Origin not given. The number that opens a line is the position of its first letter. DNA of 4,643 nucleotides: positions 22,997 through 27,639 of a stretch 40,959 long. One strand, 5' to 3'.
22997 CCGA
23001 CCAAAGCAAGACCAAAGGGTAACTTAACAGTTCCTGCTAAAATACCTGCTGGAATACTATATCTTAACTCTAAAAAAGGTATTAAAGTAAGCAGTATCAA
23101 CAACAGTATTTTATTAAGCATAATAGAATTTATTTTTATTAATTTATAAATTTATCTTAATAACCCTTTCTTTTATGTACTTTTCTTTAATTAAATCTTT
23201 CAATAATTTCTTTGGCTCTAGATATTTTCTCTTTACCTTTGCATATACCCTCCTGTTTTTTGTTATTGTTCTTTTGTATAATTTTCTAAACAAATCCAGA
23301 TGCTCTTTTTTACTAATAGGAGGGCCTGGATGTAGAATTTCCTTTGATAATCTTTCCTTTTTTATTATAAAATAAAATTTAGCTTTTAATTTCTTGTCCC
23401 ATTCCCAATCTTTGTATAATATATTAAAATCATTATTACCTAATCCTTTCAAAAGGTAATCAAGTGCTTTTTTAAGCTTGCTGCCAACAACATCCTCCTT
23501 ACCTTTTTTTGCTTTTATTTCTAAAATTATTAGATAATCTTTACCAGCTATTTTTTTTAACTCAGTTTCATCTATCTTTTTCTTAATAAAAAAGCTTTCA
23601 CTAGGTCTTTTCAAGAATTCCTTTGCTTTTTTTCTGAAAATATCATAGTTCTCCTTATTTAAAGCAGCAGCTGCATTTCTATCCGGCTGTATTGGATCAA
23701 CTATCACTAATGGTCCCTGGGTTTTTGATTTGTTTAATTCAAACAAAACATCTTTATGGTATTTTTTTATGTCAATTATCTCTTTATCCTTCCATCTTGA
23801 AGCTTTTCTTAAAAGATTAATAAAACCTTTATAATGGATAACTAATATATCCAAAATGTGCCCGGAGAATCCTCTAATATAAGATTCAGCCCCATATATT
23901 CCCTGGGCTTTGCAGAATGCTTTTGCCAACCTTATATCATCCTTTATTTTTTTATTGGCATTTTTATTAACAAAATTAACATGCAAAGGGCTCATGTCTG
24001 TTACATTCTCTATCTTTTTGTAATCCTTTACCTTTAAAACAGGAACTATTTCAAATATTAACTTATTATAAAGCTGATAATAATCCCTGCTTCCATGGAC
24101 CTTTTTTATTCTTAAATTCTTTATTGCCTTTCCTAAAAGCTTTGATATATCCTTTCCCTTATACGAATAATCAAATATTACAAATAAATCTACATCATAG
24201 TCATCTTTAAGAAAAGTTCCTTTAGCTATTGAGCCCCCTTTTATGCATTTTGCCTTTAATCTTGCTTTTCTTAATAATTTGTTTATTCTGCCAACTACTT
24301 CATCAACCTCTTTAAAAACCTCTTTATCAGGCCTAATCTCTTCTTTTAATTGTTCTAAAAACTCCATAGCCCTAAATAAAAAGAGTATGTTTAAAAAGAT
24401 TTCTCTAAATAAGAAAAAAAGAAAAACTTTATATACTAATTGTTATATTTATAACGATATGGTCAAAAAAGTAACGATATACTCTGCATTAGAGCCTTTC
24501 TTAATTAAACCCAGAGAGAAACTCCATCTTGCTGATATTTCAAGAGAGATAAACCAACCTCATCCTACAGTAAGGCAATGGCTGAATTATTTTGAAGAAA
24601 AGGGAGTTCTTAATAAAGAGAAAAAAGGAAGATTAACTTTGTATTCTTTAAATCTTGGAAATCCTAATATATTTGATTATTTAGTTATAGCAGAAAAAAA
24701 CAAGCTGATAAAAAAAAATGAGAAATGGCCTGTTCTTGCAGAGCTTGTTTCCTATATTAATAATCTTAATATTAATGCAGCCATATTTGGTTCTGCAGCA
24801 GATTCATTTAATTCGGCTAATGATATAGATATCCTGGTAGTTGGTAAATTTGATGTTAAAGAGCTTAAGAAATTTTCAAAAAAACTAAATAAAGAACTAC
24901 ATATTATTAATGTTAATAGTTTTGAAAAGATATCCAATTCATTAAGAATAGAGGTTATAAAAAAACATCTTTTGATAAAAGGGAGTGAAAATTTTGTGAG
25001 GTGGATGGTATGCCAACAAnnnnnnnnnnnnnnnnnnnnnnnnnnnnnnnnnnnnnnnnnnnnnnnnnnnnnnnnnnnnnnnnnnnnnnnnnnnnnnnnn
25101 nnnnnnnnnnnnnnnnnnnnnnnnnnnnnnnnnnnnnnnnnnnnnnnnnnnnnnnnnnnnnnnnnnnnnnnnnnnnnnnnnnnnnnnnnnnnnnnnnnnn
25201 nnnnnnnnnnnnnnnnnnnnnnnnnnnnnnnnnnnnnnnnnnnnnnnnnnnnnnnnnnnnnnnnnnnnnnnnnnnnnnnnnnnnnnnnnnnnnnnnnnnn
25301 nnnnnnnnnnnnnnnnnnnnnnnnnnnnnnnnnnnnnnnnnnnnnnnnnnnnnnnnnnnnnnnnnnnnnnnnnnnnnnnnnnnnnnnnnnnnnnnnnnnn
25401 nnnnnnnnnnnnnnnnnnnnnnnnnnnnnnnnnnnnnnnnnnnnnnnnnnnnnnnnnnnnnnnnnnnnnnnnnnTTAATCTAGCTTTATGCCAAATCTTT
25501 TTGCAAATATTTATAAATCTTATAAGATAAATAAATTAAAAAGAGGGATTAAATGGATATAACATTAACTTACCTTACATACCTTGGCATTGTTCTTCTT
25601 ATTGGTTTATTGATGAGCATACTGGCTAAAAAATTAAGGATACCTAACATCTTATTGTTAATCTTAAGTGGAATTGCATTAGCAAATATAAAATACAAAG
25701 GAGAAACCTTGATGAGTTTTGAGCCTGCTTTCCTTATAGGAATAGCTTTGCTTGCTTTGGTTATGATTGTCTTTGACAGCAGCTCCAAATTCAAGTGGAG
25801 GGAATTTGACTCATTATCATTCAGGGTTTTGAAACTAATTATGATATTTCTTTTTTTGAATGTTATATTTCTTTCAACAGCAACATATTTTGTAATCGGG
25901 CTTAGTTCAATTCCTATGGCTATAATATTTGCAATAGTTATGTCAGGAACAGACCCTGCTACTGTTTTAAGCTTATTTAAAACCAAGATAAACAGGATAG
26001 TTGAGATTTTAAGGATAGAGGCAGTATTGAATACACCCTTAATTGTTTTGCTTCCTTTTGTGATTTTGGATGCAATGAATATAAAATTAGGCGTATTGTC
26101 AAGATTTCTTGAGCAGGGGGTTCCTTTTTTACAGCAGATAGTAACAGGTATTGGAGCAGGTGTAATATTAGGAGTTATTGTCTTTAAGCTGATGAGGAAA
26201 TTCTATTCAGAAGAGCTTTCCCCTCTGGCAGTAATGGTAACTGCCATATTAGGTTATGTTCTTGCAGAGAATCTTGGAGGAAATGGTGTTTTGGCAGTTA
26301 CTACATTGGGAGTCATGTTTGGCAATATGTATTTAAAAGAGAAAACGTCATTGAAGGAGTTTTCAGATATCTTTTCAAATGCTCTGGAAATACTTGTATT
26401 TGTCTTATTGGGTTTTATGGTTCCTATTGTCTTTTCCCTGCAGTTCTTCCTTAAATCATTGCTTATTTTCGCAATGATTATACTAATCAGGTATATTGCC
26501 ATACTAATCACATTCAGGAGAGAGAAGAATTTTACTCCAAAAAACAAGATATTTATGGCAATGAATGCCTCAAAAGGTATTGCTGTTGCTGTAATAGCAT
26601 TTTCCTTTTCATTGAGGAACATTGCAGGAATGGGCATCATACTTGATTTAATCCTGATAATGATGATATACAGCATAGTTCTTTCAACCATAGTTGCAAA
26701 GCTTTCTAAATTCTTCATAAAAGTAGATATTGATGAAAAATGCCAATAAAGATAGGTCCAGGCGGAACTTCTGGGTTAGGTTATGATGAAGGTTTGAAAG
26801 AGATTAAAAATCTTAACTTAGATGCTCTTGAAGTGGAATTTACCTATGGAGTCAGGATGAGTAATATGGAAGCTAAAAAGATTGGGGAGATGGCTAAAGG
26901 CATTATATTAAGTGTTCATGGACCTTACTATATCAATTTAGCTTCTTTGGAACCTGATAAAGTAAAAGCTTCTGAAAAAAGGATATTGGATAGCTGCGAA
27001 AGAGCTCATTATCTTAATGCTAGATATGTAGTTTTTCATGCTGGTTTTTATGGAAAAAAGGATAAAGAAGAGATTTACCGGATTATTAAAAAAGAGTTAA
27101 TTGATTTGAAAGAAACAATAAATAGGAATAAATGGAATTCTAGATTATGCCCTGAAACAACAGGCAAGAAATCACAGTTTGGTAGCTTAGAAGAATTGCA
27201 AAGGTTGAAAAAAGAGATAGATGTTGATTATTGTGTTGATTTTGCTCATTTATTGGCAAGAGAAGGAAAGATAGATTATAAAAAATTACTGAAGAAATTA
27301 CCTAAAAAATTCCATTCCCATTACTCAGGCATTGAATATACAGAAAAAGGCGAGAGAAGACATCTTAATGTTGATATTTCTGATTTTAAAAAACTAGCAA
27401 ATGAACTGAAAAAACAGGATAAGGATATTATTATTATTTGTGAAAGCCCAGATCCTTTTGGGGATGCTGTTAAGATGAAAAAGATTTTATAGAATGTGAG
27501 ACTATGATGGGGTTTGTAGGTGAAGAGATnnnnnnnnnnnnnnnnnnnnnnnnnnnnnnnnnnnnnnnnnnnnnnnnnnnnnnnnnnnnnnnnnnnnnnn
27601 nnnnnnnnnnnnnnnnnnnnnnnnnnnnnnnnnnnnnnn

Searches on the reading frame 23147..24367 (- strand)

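Call 23: search_protein_families(library=pfam, proteins=[window:23147-24367:-])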
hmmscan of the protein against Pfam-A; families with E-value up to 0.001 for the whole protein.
window:23147-24367:- (407 aa): 3 families
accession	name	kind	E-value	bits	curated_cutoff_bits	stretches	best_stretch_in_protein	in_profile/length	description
PF09249.16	tRNA_NucTransf2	-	4.3e-35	120.8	27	1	143-260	1-112/113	tRNA nucleotidyltransferase, second domain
PF21133.2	CAA_C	-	3.4e-09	36.9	22.2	1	279-393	5-120/144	CCA-adding enzyme, C-terminal domain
PF01909.29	NTP_transf_2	-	5e-07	30.5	21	1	29-139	5-78/93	Nucleotidyltransferase domain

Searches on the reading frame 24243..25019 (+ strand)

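Call 23: search_protein_families(library=pfam, proteins=[window:24243-25019:+])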
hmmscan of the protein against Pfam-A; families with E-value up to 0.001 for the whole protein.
window:24243-25019:+ (259 aa): 1 family
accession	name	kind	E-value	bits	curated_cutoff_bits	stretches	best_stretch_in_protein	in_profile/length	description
PF01909.29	NTP_transf_2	-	6.9e-05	23.6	21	1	174-242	13-89/93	Nucleotidyltransferase domain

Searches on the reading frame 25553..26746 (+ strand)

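Call 23: search_protein_families(library=pfam, proteins=[window:25553-26746:+])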
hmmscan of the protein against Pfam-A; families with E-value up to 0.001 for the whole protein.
window:25553-26746:+ (398 aa): 1 family
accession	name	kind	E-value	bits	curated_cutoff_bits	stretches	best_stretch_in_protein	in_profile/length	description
PF00999.27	Na_H_Exchanger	-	7e-34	117.7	26.2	1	16-381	5-373/375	Sodium/hydrogen exchanger, transmembrane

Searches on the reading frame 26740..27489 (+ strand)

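Call 23: search_protein_families(library=pfam, proteins=[window:26740-27489:+])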
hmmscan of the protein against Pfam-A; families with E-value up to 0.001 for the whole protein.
window:26740-27489:+ (250 aa): 1 family
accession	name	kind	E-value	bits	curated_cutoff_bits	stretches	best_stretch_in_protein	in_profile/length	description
PF01261.30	AP_endonuc_2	-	4.4e-26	92.5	31.1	1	20-238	2-231/249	Xylose isomerase-like TIM barrel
